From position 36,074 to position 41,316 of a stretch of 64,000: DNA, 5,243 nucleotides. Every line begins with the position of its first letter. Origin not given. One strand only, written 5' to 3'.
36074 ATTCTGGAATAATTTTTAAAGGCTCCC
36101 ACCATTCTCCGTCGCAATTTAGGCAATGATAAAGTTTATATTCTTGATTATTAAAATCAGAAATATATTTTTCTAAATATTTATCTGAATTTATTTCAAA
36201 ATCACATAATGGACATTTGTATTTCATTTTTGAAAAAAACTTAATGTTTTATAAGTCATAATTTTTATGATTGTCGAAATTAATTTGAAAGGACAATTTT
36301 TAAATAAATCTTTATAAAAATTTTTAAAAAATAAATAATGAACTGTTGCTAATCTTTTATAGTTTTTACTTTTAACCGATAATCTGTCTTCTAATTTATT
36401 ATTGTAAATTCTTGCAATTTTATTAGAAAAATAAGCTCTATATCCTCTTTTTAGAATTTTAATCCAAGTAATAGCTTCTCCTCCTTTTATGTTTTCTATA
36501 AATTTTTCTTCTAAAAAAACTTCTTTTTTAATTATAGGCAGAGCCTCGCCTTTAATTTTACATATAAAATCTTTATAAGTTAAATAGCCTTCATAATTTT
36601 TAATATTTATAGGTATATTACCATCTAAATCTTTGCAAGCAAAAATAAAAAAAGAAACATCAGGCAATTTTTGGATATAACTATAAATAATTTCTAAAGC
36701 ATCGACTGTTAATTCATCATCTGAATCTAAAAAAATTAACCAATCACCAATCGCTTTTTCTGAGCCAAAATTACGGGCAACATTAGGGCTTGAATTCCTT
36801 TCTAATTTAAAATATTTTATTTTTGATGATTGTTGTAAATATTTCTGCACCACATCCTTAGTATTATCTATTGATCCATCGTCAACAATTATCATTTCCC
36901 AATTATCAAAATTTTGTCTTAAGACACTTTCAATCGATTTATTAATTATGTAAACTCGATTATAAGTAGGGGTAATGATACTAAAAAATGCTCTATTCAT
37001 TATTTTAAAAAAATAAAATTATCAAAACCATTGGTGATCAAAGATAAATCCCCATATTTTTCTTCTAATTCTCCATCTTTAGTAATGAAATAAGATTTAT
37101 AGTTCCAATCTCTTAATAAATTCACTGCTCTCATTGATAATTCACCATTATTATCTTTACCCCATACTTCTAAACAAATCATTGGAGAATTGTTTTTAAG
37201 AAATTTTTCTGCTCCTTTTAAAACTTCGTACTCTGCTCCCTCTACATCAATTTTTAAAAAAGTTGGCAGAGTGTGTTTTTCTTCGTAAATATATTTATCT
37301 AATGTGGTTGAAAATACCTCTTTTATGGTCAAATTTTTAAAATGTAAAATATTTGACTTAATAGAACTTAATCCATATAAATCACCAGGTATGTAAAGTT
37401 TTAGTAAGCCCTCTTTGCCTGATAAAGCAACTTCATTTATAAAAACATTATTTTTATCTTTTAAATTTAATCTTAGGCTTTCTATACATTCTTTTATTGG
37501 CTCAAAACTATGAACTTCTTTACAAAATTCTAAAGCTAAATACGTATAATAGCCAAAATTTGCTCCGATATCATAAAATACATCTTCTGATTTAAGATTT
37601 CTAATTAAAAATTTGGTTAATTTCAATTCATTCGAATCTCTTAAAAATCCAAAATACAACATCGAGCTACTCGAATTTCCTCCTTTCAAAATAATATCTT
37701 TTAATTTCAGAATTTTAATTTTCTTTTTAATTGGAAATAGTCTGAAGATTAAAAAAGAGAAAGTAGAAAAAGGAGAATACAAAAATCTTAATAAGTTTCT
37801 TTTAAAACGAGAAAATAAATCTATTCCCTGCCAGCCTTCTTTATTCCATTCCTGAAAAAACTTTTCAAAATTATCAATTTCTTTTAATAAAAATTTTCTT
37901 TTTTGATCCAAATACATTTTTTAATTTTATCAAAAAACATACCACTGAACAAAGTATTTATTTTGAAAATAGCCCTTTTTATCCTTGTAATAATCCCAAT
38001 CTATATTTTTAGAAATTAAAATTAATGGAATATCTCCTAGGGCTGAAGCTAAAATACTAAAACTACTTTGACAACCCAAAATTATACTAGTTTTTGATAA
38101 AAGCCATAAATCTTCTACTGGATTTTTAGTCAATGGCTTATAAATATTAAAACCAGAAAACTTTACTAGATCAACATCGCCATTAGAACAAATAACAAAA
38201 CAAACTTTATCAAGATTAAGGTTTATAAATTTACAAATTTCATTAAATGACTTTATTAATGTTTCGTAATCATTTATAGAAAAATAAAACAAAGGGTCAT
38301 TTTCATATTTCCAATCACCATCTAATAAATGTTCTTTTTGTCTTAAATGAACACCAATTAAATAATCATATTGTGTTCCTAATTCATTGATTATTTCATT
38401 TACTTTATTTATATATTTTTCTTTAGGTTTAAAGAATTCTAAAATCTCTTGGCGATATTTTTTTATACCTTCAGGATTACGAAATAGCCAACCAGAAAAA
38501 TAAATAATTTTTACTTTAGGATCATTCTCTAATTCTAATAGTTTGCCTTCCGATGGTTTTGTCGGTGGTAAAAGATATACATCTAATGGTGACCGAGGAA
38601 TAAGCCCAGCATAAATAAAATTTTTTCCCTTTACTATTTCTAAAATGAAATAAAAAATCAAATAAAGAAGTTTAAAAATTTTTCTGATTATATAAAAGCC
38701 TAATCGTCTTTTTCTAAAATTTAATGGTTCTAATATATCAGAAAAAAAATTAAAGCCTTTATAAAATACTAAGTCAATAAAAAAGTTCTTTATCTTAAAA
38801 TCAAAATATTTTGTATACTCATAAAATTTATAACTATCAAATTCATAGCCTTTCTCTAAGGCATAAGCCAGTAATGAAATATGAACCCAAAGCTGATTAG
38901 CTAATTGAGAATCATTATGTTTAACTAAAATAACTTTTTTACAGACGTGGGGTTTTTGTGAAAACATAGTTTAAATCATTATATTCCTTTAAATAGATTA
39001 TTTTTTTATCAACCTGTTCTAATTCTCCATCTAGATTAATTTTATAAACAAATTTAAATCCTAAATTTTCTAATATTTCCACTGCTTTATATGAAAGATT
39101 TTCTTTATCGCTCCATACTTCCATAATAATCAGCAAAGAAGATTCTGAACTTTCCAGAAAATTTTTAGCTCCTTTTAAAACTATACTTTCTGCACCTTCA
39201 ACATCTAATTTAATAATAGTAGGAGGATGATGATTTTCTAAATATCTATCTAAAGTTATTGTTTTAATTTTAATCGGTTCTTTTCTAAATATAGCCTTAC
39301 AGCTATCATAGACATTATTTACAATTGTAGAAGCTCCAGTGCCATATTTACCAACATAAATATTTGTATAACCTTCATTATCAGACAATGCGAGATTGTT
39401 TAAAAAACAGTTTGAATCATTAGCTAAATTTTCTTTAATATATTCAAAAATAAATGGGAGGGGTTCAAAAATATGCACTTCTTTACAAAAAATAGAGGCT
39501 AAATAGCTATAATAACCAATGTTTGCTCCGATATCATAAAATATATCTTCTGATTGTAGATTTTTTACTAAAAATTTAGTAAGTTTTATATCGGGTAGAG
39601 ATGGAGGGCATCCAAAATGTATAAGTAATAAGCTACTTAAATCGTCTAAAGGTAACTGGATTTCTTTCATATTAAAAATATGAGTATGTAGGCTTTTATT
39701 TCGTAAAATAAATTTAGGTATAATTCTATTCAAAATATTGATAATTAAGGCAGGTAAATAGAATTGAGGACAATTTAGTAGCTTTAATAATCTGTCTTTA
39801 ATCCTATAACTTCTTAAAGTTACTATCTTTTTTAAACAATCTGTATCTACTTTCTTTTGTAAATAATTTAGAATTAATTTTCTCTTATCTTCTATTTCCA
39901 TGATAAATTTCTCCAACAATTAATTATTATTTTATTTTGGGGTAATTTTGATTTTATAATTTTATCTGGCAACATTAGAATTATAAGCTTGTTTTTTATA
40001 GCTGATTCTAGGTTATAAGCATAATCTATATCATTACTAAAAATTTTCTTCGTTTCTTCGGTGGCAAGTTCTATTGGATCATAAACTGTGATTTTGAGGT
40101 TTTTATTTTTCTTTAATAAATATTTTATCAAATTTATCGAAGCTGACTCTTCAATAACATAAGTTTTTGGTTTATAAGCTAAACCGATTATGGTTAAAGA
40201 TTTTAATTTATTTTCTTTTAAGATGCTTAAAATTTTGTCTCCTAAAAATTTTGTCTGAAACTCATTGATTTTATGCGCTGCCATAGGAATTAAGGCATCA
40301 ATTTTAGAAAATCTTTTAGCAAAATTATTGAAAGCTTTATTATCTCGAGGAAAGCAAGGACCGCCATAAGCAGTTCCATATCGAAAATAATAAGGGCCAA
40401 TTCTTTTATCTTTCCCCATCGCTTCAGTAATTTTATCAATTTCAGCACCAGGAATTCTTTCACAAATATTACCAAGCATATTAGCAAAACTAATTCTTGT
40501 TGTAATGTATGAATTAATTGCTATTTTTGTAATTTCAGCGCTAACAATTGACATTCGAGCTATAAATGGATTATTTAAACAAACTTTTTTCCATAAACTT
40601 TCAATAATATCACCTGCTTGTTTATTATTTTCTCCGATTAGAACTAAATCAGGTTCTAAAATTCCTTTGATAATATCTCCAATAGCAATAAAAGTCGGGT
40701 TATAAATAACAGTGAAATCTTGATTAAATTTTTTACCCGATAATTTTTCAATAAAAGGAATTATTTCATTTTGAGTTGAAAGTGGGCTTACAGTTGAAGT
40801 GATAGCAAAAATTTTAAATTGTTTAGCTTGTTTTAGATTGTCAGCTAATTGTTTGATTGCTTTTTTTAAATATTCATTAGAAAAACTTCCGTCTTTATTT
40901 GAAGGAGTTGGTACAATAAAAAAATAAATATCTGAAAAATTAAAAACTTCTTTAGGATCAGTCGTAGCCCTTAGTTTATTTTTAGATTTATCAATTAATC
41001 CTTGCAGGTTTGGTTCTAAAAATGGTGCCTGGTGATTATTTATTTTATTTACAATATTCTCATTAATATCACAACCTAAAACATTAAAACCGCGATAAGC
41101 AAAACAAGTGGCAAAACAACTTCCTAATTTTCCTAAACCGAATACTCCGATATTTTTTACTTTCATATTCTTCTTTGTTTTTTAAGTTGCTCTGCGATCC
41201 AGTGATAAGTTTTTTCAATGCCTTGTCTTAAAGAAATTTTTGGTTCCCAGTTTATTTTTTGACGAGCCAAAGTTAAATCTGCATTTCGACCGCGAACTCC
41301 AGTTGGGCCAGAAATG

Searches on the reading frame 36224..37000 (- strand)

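Call 37: search_protein_families(library=pfam, proteins=[window:36224-37000:-], max_evalue=0.01)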
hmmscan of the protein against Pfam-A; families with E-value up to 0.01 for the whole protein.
window:36224-37000:- (258 aa): 4 families
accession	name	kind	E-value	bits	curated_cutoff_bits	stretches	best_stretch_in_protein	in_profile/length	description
PF00535.33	Glycos_transf_2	-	9.6e-35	120.4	23.3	1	7-134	1-130/168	Glycosyl transferase family 2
PF10111.15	Glyco_tranf_2_2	-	2.8e-13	50.4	27.3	1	25-111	18-108/276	Glycosyltransferase like family 2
PF13704.12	Glyco_tranf_2_4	-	9.7e-05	23.2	27.5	1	14-101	2-88/98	Glycosyl transferase family 2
PF13641.12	Glyco_tranf_2_3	-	0.00011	22.7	27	1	6-117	3-118/230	Glycosyltransferase like family 2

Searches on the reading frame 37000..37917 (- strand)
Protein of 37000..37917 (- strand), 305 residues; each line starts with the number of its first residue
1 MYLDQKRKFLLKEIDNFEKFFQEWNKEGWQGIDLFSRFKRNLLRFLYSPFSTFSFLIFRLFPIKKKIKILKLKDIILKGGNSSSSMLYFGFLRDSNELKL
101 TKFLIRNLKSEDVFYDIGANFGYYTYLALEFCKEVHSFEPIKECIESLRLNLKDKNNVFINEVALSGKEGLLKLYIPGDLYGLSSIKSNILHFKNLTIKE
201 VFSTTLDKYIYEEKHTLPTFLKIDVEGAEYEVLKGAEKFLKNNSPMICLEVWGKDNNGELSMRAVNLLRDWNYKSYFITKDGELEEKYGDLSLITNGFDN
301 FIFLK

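Call 37: search_protein_families(library=pfam, proteins=[window:37000-37917:-], max_evalue=0.01)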
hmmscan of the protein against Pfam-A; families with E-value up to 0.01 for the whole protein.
window:37000-37917:- (305 aa): 2 families
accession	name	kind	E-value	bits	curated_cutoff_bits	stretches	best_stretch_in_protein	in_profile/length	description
PF05050.19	Methyltransf_21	-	1.3e-20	74.7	22.7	1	116-273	1-171/173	Methyltransferase FkbM domain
PF05575.17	V_cholerae_RfbT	-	0.00051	19.9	27.9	1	97-242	66-216/286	Vibrio cholerae RfbT protein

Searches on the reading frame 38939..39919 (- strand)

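Call 37: search_protein_families(library=pfam, proteins=[window:38939-39919:-], max_evalue=0.01)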
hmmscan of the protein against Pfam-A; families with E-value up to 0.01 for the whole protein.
window:38939-39919:- (326 aa): 1 family
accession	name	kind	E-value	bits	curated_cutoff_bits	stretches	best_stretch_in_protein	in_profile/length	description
PF05050.19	Methyltransf_21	-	2.7e-17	63.9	22.7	1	129-290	1-173/173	Methyltransferase FkbM domain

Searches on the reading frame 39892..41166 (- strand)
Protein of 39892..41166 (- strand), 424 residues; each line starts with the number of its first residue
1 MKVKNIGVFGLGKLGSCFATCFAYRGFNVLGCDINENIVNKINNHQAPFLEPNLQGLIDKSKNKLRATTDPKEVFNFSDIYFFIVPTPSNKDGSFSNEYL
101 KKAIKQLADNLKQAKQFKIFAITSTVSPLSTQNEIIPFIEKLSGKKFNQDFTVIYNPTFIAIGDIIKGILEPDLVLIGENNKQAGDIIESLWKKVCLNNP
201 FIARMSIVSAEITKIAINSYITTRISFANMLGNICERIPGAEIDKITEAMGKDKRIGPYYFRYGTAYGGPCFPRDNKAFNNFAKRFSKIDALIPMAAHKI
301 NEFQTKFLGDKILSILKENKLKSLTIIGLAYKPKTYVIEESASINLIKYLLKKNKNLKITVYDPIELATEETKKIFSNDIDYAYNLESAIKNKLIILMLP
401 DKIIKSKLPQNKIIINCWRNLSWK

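Call 37: search_protein_families(library=pfam, proteins=[window:39892-41166:-], max_evalue=0.01)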
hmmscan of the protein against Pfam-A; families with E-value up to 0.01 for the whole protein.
window:39892-41166:- (424 aa): 7 families
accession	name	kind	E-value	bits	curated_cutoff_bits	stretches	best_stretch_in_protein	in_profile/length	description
PF03721.20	UDPG_MGDP_dh_N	-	1.1e-39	136.4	27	1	5-190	2-186/187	UDP-glucose/GDP-mannose dehydrogenase family, NAD binding domain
PF00984.24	UDPG_MGDP_dh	-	1.2e-23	83.4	25.4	1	209-302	2-93/94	UDP-glucose/GDP-mannose dehydrogenase family, central domain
PF03720.21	UDPG_MGDP_dh_C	-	9.3e-09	36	30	1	326-399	2-71/103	UDP-glucose/GDP-mannose dehydrogenase family, UDP binding domain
PF01210.29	NAD_Gly3P_dh_N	-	2.2e-06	28.2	23.1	1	6-88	2-80/158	NAD-dependent glycerol-3-phosphate dehydrogenase N-terminus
PF03446.21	NAD_binding_2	-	5.1e-06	27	21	1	5-98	1-76/161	NAD binding domain of 6-phosphogluconate dehydrogenase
PF02737.24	3HCDH_N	-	0.00017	22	22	1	5-48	1-44/180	3-hydroxyacyl-CoA dehydrogenase, NAD binding domain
PF02826.25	2-Hacid_dh_C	-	0.0057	16.5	25.1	0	4-47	37-80/178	D-isomer specific 2-hydroxyacid dehydrogenase, NAD binding domain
